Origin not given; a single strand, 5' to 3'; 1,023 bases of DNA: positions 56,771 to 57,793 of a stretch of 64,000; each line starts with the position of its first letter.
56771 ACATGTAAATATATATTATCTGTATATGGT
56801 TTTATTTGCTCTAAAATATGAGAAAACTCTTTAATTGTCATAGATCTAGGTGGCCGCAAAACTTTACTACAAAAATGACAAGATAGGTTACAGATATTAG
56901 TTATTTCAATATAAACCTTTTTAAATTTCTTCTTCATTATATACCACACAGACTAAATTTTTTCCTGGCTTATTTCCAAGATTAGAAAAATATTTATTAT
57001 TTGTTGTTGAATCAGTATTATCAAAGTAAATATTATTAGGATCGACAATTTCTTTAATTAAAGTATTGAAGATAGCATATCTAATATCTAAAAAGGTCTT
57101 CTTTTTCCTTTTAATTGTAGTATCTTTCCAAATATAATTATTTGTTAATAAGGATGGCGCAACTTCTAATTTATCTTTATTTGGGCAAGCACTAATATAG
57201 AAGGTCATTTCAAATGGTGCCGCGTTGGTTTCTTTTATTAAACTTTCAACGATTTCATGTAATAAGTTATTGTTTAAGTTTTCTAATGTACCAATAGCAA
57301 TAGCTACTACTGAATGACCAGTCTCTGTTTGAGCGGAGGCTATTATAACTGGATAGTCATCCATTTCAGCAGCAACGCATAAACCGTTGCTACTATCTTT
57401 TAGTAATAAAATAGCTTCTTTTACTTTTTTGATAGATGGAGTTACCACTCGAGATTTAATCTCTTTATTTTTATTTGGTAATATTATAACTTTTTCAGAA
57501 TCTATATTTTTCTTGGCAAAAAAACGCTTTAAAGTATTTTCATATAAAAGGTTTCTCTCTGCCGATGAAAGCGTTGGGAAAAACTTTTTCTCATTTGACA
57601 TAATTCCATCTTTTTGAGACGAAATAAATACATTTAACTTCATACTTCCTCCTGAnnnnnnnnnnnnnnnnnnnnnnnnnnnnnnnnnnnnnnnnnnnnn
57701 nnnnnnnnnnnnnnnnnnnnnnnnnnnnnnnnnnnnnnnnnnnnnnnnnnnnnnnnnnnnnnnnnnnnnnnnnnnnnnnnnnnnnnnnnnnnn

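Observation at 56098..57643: Radical SAM/SPASM enzyme plus coupled 240-aa partner inserted between uvrB and uvrA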

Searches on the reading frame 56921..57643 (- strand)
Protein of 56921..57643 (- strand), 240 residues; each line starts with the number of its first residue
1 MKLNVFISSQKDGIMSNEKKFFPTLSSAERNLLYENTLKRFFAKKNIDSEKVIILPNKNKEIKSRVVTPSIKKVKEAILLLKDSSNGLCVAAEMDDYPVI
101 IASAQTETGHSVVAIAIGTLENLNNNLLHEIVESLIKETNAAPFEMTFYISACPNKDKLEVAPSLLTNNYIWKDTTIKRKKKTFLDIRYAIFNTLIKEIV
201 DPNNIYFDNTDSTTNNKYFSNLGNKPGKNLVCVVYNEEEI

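Call 3: search_protein_families(library=pfam, proteins=[window:56921-57643:-], max_evalue=1)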
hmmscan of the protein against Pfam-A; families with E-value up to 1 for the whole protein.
window:56921-57643:- (240 aa): 2 families
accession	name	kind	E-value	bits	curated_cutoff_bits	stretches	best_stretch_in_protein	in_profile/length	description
PF02578.20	Cu-oxidase_4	-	0.00057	19.8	22.9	1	87-221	88-223/238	Multi-copper polyphenol oxidoreductase laccase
PF22333.2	Ago_PAZ_arc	-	0.17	12.7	27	1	122-207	8-90/96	Argonaute, PAZ domain, archaea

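Call 4: search_protein_families(library=ncbifam, proteins=[window:56921-57643:-], max_evalue=1)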
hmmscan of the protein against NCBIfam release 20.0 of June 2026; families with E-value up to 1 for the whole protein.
window:56921-57643:- (240 aa): 0 families

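Call 6: find_homologous_proteins(query=window:56921-57643:-)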
Query window:56921-57643:- (240 aa): 146 proteins with E <= 0.001 among 532 candidates; the best 120 are listed.
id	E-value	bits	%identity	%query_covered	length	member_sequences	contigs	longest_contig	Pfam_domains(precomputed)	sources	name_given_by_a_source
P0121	4.7e-149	512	100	100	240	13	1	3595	-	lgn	-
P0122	3.6e-123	427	83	100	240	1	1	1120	-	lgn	-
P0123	2.9e-113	395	75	100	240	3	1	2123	PF02578.21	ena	-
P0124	7.5e-113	393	75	100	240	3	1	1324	-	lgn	-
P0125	3.6e-112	391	75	100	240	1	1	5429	PF02578.21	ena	-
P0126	6.1e-112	390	74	100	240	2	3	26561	PF02578.21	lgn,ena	-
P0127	3.8e-111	388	74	100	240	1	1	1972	PF02578.21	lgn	-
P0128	9.3e-110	383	75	100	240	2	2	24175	PF02578.21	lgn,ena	-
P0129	1.0e-109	383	74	100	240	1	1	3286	-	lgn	-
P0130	1.3e-109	383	74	100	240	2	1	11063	PF02578.21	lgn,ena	-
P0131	2.2e-109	382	73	100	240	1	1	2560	PF02578.21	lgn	-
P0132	3.2e-109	382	73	100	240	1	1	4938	PF02578.21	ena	-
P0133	4.1e-109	381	72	100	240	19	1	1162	PF02578.21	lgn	-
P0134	6.3e-109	381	73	100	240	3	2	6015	PF02578.21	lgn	-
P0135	1.3e-108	380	72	100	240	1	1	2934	PF02578.21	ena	-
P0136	2.7e-108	379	72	100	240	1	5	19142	PF02578.21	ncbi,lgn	-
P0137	5.4e-108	378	73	100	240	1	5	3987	PF02578.21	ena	-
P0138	5.6e-108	377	73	100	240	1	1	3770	PF02578.21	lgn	-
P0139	2.8e-107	375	72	100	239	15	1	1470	PF02578.21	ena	-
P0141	2.5e-105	369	69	100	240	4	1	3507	PF02578.21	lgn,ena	-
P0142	3.9e-105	368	71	100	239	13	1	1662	PF02578.21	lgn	-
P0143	4.0e-105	368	70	100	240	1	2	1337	PF02578.21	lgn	-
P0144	4.8e-105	368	72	100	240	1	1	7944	PF02578.21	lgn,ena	-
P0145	4.9e-105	368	70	100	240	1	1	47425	PF02578.21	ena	-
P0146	1.2e-104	367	69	100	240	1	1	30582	PF02578.21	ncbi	-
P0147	1.4e-104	366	71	100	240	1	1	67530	PF02578.21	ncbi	-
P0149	2.9e-103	362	70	100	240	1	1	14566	PF02578.21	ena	-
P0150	3.2e-103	362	70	100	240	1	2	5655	PF02578.21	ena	-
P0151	5.6e-103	361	69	100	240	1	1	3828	PF02578.21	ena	-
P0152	6.6e-103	361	70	100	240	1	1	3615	PF02578.21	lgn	-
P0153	9.2e-103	360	70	100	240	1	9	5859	PF02578.21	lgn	-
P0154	8.0e-102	357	68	100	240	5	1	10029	PF02578.21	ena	-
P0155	1.7e-101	356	69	100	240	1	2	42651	PF02578.21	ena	-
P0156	2.2e-101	356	68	100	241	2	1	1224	PF02578.21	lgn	-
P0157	3.9e-101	355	67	100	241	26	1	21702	PF02578.21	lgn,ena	-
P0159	5.5e-101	355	68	100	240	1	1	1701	PF02578.21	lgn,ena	-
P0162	2.1e-100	353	67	100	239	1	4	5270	PF02578.21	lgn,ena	-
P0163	5.4e-100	351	70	100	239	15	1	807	PF02578.21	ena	-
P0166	1.6e-99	350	69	100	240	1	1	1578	PF02578.21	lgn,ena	-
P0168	4.0e-99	349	66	99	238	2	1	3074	PF02578.21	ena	-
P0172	8.0e-99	348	69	100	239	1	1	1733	PF02578.21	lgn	-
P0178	1.8e-97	343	65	100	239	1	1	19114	PF02578.21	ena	-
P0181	2.6e-97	343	66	100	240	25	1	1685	PF02578.21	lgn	-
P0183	7.7e-97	341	64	100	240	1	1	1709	PF02578.21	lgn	-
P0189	6.1e-90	319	63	100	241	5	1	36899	PF02578.21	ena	-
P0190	5.0e-89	316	61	100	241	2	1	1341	PF02578.21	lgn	-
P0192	8.5e-85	302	61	100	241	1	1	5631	PF02578.21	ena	-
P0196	1.2e-80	288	56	100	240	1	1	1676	PF02578.21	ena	-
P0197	2.0e-80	287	60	99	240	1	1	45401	PF02578.21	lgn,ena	-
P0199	2.5e-78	281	56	100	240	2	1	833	PF02578.21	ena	-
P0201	2.4e-76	274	54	100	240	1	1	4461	PF02578.21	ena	-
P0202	2.5e-75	271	55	100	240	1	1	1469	PF02578.21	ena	-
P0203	4.2e-74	267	53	100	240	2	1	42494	PF02578.21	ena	-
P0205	1.2e-73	265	56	100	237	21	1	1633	PF02578.21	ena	-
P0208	2.7e-73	264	54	99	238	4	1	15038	PF02578.21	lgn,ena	-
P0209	9.9e-73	262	51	100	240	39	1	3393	PF02578.21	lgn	-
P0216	9.8e-72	259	53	100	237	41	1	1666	PF02578.21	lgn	-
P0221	2.9e-71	257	54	99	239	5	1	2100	PF02578.21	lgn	-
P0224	4.6e-71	257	55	100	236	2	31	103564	-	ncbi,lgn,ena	-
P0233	2.9e-70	254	52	100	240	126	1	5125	PF02578.21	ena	-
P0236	1.5e-69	252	53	100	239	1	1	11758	PF02578.21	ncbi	-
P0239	3.5e-69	251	52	99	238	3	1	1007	PF02578.21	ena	-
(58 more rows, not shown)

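Call 8: search_solved_structures(query=window:56921-57643:-, max_evalue=10, show_alignments=2)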
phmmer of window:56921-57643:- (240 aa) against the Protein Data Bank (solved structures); distinct sequences matched with E-value up to 10: 0.

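Call 22: predict_structure(alignment_id=A1)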
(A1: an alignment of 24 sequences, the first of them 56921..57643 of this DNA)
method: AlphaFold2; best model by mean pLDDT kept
length: 240 residues; sequences in the alignment: 24
mean_pLDDT: 94.6   pTM: 0.91
mean pLDDT of the five models: 94.6, 94.4, 93.5, 93.3, 93.3
residues with pLDDT >= 90: 220; 70-90: 20; 50-70: 0; < 50: 0
segments of 3 or more residues with pLDDT < 50: none
pLDDT, mean of each block of 10 residues (from residue 1): 93 94 96 96 92 93 94 92 94 95 96 97 97 98 98 94 94 93 95 97 96 93 94 89
secondary structure, 60 per line:
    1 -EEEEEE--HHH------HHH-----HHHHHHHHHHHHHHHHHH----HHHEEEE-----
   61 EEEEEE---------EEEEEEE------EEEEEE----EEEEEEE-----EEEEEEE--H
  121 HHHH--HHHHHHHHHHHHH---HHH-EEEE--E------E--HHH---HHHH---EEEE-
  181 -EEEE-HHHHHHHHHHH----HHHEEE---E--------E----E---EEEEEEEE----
elements in order: E2-7 H27-44 E52-55 E61-66 E76-82 E89-94 E99-105 E111-117 H120-124 H127-139 E147-150 H169-172 E176-179 E182-185 H187-197 E205-207 E229-236

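Call 27: fold_search(model_id=the predicted structure, library=pdb)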
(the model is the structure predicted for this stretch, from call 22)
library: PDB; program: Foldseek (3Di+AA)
matches with E <= 10: 449; with E <= 0.001: 18
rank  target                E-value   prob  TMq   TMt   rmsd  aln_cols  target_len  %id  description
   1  6dzd_B                2.9e-12  1.00  0.72  0.65   3.0       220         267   13  Crystal structure of Bacillus licheniformis hypothetical protein YfiH (released 2019-09-11)
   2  1xaf_B                7.9e-12  1.00  0.74  0.74   4.0       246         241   15  Crystal Structure of Protein of Unknown Function YfiH from Shigella flexneri 2a str. 2457T (released 2004-08-31)
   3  7w1g_C                9.4e-12  1.00  0.72  0.72   4.1       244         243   15  Crystal structure of YfiH with C107A mutation in complex with UDP-MurNAc-L-Serine (released 2021-12-29)
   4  1rw0_A                1.4e-11  1.00  0.73  0.72   4.0       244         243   15  Crystal structure of protein yfiH from Salmonella enterica serovar Typhi, Pfam DUF152 (released 2004-08-17)
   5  6dzd_A                1.8e-11  1.00  0.70  0.63   3.0       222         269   13  Crystal structure of Bacillus licheniformis hypothetical protein YfiH (released 2019-09-11)
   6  1xfj                  2.0e-11  1.00  0.68  0.64   3.3       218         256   15  Crystal structure of protein CC_0490 from Caulobacter crescentus, Pfam DUF152 (released 2004-09-21)
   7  1t8h                  2.8e-11  1.00  0.73  0.65   2.9       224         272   15  1.8 A CRYSTAL STRUCTURE OF AN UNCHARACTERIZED B. STEAROTHERMOPHILUS PROTEIN (released 2004-05-18)
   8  7f3v_B                2.8e-11  1.00  0.72  0.72   4.1       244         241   15  Crystal structure of YfiH with C107A mutation in complex with endogenous UDP-MurNAc (released 2021-12-29)
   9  7f3v_D                3.1e-11  1.00  0.69  0.70   4.5       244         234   15  Crystal structure of YfiH with C107A mutation in complex with endogenous UDP-MurNAc (released 2021-12-29)
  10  1xaf_A                4.2e-11  1.00  0.73  0.72   4.1       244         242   15  Crystal Structure of Protein of Unknown Function YfiH from Shigella flexneri 2a str. 2457T (released 2004-08-31)
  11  7fbg                  4.7e-11  1.00  0.69  0.63   3.0       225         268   11  Kinetic and structural analysis by Peptidoglycan editing factor from Bacillus cereus ATCC 14579 (released 2022-07-13)
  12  6t1b                  5.6e-11  1.00  0.73  0.65   2.8       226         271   15  Crystal structure of YlmD from Geobacillus stearothermophilus in complex with inosine (released 2020-01-29)
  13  1u05_A                6.0e-11  1.00  0.72  0.71   4.1       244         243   14  Crystal structure of protein yfiH from Shigella flexneri, Pfam DUF152 (released 2004-08-17)
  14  7f3v_A                6.3e-11  1.00  0.67  0.66   3.1       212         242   16  Crystal structure of YfiH with C107A mutation in complex with endogenous UDP-MurNAc (released 2021-12-29)
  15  1z9t                  1.2e-10  1.00  0.67  0.67   3.1       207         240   18  CRYSTAL STRUCTURE OF A PUTATIVE LACCASE (YFIH) FROM ESCHERICHIA COLI AT 1.54 A RESOLUTION (released 2005-04-12)
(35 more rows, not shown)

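Call 29: search_solved_structures(query=A1, max_evalue=10, show_alignments=4)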
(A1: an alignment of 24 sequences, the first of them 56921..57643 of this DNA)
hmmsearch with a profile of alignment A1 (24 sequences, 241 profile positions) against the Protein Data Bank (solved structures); distinct sequences matched with E-value up to 10: 1.
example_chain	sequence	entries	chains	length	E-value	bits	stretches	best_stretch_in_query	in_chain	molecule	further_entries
1hbq_A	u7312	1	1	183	2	10.9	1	100-150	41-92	RETINOL BINDING PROTEIN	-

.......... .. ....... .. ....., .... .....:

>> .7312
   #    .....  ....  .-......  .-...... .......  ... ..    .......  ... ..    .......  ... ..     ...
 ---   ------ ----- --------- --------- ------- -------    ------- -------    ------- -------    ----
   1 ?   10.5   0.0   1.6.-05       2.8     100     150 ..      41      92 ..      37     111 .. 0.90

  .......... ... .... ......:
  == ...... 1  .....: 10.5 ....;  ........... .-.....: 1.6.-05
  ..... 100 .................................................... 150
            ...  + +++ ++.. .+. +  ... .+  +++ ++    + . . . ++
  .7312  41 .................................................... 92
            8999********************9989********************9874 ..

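Call 31: search_protein_families(library=pfam, alignment_id=A1, max_evalue=0.1)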
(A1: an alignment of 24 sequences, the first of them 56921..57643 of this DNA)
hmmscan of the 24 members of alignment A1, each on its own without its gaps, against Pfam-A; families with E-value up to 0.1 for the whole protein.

A. member 1, window:56921-57643:- (240 aa): 1 family
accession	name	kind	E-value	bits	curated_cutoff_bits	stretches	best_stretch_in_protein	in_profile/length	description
PF02578.20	Cu-oxidase_4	-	0.00057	19.8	22.9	1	87-221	88-223/238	Multi-copper polyphenol oxidoreductase laccase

B. families by the number of members that match (of 24 scanned): 13 families
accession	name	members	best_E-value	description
PF02578.20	Cu-oxidase_4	24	2.3e-08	Multi-copper polyphenol oxidoreductase laccase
PF21698.3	Spo16_C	2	0.0032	Spo16 protein, C-terminal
PF20541.3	DUF6756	2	0.012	Family of unknown function (DUF6756)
PF03033.26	Glyco_transf_28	1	0.00076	Glycosyltransferase family 28 N-terminal domain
PF08246.17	Inhibitor_I29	1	0.0022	Cathepsin propeptide inhibitor domain (I29)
PF23259.1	CHX17_C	1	0.021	Plant cation/H(+) antiporter, C-terminal domain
PF00134.28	Cyclin_N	1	0.033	Cyclin, N-terminal domain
PF09425.15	Jas_motif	1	0.038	Jas motif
PF18954.5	DUF5697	1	0.04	Family of unknown function (DUF5697)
PF21936.2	Pcf11_C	1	0.051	Pcf11, C-terminal domain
PF20526.3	DUF6741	1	0.061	Domain of unknown function (DUF6741)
PF20354.3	DUF6649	1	0.065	Family of unknown function (DUF6649)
PF18475.7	PIN7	1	0.071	PIN domain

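Call 35: search_protein_families(library=padloc, proteins=[window:56921-57643:-], max_evalue=0.01)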
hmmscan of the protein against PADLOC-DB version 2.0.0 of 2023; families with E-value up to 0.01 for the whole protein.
window:56921-57643:- (240 aa): 0 families

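Call 37: find_encoding_contigs(protein=P0224, flank=6000, max_places=3)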
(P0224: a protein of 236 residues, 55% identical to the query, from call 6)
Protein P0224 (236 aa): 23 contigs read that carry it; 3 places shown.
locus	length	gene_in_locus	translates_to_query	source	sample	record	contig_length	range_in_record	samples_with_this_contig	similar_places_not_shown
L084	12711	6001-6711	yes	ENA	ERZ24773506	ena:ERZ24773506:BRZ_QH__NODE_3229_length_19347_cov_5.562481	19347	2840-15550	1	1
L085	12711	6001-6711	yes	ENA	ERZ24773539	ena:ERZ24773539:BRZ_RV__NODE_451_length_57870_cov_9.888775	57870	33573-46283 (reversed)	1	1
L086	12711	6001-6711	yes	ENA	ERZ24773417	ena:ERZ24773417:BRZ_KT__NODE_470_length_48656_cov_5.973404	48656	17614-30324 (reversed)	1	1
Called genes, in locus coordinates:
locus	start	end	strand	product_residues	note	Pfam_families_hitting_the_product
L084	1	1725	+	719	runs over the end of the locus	PF00664:ABC_membrane, PF00005:ABC_tran, PF02463:SMC_N (weak)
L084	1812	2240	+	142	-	PF09537:DUF2383 (weak)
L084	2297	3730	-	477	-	PF13692:Glyco_trans_1_4 (weak), PF00534:Glycos_transf_1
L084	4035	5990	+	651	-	PF00270:DEAD (faint), PF04851:ResIII, PF17757:UvrB_inter, PF27431:UvrB_3rd, PF00271:Helicase_C, PF12344:UvrB, PF02151:UVR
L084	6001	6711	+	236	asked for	-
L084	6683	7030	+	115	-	PF04055:Radical_SAM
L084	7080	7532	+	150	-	PF13186:SPASM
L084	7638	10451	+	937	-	PF00005:ABC_tran (faint), PF02463:SMC_N (faint), PF03193:RsgA_GTPase (faint), PF13555:AAA_29 (faint), PF20703:nSTAND1 (faint), PF20720:nSTAND3 (faint), PF17760:UvrA_inter, PF17755:UvrA_DNA-bind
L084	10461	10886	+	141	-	PF04020:Phage_holin_4_2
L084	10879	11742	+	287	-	PF01790:LGT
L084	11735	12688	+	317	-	PF01933:CofD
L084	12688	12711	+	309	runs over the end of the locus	PF10298:WhiA_N, PF14527:LAGLIDADG_WhiA, PF02650:HTH_WhiA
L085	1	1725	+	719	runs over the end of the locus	PF00664:ABC_membrane, PF00005:ABC_tran, PF02463:SMC_N (weak)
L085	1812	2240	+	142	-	PF09537:DUF2383 (weak)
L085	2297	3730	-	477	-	PF13692:Glyco_trans_1_4 (weak), PF00534:Glycos_transf_1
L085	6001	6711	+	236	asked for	-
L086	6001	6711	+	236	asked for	-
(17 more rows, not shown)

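Call 38: find_encoding_contigs(protein=P0203, flank=6000, max_places=2)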
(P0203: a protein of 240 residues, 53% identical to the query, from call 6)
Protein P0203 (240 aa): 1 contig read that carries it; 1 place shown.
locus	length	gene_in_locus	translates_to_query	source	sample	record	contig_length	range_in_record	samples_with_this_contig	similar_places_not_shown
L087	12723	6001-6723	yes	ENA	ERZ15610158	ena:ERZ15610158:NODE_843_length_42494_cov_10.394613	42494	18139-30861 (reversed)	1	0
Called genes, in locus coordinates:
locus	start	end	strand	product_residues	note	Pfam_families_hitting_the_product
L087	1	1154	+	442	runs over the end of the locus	PF08757:CotH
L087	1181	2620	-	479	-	PF00534:Glycos_transf_1, PF13692:Glyco_trans_1_4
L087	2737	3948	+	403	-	PF00768:Peptidase_S11, PF07943:PBP5_C (weak)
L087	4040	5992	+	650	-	PF00270:DEAD (faint), PF04851:ResIII, PF17757:UvrB_inter, PF27431:UvrB_3rd, PF00271:Helicase_C, PF12344:UvrB, PF02151:UVR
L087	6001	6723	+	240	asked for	PF02578:Cu-oxidase_4 (weak)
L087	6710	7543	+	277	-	PF04055:Radical_SAM, PF13186:SPASM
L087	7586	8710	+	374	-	-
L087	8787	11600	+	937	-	PF00005:ABC_tran (faint), PF02463:SMC_N (faint), PF03193:RsgA_GTPase (faint), PF13555:AAA_29 (faint), PF20703:nSTAND1 (faint), PF17760:UvrA_inter, PF17755:UvrA_DNA-bind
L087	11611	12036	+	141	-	PF04020:Phage_holin_4_2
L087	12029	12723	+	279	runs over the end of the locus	PF01790:LGT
